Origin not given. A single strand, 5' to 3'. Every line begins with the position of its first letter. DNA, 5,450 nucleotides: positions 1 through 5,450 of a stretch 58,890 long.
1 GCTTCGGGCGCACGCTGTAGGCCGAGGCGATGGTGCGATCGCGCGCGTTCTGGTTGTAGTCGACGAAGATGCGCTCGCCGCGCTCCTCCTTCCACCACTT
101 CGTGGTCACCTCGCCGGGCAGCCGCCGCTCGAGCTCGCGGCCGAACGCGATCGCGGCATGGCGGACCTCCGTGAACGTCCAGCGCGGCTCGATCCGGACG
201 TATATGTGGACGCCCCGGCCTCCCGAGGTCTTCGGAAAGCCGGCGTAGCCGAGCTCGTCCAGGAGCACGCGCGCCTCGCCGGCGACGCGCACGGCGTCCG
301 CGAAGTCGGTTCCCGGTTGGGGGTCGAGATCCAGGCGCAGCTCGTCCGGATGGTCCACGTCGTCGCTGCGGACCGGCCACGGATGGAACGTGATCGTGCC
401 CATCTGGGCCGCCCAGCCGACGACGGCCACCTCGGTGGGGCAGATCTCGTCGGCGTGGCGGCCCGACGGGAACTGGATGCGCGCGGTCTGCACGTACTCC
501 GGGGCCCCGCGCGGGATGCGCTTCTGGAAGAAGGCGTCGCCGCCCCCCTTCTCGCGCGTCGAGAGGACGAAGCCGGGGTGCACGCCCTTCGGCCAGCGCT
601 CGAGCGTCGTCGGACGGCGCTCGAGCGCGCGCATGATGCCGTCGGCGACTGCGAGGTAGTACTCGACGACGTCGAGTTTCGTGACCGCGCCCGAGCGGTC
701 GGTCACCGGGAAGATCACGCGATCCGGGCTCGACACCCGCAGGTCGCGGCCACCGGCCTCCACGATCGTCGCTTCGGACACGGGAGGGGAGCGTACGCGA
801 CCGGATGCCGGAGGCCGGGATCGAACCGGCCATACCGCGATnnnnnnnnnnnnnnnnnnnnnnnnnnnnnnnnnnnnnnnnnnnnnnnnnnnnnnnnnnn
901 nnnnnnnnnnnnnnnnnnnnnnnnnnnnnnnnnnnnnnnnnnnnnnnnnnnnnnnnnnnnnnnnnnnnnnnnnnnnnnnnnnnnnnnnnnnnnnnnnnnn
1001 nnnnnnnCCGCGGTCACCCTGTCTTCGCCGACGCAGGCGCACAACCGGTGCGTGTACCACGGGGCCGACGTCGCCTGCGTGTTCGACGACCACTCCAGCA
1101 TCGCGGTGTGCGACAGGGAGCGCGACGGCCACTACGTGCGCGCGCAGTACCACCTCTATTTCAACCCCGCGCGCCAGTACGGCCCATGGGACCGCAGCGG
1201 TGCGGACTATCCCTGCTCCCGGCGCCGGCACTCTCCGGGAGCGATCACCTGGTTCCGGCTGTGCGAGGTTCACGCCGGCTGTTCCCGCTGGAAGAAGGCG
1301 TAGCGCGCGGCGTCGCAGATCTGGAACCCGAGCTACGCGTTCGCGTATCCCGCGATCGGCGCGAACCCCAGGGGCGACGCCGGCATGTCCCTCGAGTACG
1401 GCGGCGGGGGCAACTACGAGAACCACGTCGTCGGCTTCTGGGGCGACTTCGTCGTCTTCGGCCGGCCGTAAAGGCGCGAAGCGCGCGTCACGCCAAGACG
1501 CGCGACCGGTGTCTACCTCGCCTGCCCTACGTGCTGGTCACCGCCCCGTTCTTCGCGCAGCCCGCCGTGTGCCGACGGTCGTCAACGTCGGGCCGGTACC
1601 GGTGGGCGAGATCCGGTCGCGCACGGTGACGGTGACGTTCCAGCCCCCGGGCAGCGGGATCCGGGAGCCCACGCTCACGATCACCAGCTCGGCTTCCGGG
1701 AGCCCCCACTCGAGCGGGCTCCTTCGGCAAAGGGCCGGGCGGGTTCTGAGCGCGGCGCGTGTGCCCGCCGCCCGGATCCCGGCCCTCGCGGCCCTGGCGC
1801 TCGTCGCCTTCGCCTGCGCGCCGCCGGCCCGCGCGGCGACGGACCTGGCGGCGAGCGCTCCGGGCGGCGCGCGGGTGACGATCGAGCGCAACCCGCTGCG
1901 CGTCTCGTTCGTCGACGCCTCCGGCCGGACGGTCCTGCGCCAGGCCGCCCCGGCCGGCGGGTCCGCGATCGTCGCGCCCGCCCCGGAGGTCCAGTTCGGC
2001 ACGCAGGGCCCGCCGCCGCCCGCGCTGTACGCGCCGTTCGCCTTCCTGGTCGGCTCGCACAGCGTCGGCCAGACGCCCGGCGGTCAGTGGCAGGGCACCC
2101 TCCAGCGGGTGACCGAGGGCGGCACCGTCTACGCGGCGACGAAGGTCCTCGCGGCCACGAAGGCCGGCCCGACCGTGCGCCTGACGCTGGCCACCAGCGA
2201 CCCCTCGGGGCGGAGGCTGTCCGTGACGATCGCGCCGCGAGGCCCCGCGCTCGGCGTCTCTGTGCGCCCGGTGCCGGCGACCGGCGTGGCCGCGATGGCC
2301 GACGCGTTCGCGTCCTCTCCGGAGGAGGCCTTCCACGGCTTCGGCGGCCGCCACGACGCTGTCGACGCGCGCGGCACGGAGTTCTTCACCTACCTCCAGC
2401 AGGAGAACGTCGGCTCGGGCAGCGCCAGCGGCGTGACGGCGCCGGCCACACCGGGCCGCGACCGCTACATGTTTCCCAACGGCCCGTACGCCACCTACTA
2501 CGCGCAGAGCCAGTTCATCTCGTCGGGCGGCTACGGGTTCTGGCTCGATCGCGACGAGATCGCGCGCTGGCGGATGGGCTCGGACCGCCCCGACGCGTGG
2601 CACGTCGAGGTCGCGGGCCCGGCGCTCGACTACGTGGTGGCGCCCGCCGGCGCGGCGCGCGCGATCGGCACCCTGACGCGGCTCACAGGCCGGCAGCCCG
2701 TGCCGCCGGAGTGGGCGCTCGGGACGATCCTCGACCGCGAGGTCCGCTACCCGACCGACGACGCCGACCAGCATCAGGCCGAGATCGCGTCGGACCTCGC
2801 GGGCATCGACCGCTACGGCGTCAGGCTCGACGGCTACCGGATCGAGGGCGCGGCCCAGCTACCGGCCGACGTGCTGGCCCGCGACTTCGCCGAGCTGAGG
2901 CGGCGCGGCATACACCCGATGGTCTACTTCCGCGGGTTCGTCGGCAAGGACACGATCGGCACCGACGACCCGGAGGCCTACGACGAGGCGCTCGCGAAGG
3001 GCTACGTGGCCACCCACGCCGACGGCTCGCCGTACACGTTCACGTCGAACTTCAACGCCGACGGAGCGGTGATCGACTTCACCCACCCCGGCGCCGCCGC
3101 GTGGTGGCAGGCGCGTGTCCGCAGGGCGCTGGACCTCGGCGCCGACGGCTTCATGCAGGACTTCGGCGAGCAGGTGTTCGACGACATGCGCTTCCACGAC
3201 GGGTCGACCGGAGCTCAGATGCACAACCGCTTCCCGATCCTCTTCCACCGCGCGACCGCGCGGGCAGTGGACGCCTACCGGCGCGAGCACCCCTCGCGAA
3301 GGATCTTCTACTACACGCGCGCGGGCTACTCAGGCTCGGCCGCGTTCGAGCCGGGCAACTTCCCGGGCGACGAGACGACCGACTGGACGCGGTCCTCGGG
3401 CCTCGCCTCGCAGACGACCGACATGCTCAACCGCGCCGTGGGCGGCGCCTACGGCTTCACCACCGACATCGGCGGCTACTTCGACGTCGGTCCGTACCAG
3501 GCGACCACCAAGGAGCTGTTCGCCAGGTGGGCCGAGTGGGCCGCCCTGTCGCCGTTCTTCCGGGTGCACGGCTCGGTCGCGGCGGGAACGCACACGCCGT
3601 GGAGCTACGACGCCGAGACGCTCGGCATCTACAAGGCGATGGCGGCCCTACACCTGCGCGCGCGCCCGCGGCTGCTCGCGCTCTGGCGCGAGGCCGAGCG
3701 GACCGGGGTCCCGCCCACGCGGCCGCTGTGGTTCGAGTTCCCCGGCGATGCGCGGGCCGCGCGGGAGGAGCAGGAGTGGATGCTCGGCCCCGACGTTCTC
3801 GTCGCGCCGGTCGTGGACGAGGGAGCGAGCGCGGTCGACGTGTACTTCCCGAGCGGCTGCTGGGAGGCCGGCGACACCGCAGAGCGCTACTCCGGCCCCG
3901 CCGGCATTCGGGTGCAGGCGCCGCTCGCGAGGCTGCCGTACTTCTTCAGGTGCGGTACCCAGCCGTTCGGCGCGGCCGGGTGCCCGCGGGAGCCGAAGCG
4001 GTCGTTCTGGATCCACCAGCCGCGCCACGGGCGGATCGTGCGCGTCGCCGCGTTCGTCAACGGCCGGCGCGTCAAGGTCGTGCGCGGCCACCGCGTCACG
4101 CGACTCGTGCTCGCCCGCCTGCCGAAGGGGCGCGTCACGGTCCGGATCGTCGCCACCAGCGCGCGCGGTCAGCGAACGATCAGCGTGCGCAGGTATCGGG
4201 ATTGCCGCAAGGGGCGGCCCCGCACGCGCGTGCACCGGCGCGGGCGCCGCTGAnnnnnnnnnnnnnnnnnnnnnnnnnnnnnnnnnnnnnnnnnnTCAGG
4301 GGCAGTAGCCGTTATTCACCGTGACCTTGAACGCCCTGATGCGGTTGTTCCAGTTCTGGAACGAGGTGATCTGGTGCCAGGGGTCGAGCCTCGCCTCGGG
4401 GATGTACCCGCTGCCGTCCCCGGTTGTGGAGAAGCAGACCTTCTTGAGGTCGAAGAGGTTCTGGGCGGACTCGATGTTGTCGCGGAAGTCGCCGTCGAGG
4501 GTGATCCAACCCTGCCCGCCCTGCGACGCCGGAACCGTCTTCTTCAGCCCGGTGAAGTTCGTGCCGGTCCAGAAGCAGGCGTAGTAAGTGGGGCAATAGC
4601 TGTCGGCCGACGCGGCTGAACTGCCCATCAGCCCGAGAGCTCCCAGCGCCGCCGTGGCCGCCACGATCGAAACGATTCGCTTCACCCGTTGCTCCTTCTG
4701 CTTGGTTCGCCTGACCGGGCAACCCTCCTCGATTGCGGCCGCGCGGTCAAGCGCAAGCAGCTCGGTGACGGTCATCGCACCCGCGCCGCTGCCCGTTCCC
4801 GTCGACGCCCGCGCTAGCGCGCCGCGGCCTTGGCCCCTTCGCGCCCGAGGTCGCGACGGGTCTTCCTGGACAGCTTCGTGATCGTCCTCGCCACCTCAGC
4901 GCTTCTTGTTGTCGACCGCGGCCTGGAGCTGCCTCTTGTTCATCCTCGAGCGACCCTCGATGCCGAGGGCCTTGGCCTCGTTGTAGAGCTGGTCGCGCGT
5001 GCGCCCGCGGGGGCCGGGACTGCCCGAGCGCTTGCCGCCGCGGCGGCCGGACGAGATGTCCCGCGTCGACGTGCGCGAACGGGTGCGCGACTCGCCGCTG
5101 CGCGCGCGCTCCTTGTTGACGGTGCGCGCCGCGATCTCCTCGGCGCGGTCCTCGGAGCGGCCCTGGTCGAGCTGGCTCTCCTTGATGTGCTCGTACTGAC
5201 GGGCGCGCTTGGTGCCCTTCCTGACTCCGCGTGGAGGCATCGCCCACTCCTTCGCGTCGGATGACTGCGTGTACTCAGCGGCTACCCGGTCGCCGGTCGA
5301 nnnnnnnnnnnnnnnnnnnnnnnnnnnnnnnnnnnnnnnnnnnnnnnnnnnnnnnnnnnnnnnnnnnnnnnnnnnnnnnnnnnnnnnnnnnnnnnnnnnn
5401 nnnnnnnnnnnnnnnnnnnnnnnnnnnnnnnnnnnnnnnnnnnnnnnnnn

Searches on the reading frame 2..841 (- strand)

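Call 46: search_protein_families(library=pfam, proteins=[window:2-841:-], max_evalue=0.001)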
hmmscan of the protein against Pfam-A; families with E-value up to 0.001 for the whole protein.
window:2-841:- (280 aa): 2 families
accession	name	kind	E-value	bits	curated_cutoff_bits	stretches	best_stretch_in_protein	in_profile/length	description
PF21686.3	LigD_Prim-Pol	-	7.7e-75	252.2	27.4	1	54-279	1-214/254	LigD, primase-polymerase domain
PF01896.25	DNA_primase_S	-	1e-10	42.6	26.8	1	170-280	1-153/163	DNA primase small subunit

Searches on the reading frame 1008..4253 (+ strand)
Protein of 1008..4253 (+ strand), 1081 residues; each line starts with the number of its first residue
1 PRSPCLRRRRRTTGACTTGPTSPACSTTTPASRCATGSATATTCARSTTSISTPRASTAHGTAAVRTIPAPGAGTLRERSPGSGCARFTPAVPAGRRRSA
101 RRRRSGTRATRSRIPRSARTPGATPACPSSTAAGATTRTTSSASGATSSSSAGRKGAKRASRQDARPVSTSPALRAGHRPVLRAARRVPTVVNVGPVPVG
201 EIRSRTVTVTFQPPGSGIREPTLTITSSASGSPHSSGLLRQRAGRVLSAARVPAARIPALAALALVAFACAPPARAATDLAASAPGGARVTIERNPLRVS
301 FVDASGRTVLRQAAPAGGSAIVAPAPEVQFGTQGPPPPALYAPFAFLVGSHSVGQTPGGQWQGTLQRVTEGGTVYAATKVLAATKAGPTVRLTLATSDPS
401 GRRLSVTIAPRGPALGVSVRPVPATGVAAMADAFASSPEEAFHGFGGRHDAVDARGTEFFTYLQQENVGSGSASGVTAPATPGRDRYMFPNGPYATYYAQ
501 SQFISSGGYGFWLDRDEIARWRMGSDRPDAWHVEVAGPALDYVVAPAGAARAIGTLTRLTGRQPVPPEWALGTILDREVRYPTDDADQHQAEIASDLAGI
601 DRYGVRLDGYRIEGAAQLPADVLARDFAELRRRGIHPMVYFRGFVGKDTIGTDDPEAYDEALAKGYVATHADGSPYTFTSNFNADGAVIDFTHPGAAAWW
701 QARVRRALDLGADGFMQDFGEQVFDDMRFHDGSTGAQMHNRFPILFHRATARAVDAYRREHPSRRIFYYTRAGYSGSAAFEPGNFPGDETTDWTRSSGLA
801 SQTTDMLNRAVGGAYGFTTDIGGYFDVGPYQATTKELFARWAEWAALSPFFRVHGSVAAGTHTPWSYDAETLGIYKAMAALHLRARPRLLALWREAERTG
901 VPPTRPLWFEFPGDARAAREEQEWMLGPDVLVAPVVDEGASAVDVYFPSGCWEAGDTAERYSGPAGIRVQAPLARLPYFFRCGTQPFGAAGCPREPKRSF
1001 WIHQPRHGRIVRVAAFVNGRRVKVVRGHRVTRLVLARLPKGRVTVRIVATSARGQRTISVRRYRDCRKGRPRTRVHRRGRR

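Call 46: search_protein_families(library=pfam, proteins=[window:1008-4253:+], max_evalue=0.001)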
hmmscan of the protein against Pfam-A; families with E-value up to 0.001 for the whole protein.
window:1008-4253:+ (1081 aa): 2 families
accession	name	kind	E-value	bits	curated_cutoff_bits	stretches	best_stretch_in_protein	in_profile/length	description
PF01055.32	Glyco_hydro_31_2nd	-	4.7e-42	144.9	23.5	1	564-884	2-320/328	Glycosyl hydrolases family 31 TIM-barrel domain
PF21365.3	Glyco_hydro_31_3rd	-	1.3e-18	67.7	24.4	1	900-984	1-85/87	Glycosyl hydrolase family 31 C-terminal domain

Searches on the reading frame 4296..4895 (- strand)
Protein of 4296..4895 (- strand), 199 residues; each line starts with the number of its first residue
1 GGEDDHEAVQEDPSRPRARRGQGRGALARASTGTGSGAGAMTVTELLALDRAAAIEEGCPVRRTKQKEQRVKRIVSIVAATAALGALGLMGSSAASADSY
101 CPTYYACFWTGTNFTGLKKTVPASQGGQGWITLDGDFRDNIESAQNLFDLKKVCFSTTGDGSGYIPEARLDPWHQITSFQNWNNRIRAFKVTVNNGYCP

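Call 46: search_protein_families(library=pfam, proteins=[window:4296-4895:-], max_evalue=0.001)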
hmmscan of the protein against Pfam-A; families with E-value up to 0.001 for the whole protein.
window:4296-4895:- (199 aa): 1 family
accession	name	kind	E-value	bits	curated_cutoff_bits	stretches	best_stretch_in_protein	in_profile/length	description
PF03995.18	Inhibitor_I36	-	1.9e-07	31.3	21.1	1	94-155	1-56/69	Peptidase inhibitor family I36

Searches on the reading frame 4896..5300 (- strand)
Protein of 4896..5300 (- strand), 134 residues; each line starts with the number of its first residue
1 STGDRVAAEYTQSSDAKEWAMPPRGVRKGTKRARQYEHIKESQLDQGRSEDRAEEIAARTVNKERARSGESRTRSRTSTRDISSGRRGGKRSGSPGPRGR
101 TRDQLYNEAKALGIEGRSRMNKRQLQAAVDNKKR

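Call 46: search_protein_families(library=pfam, proteins=[window:4896-5300:-], max_evalue=0.001)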
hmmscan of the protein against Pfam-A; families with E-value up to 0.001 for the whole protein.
window:4896-5300:- (134 aa): 1 family
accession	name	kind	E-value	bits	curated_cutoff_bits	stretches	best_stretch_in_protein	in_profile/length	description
PF07498.18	Rho_N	-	0.0002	21.7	24.9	1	103-125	8-30/43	Rho termination factor, N-terminal domain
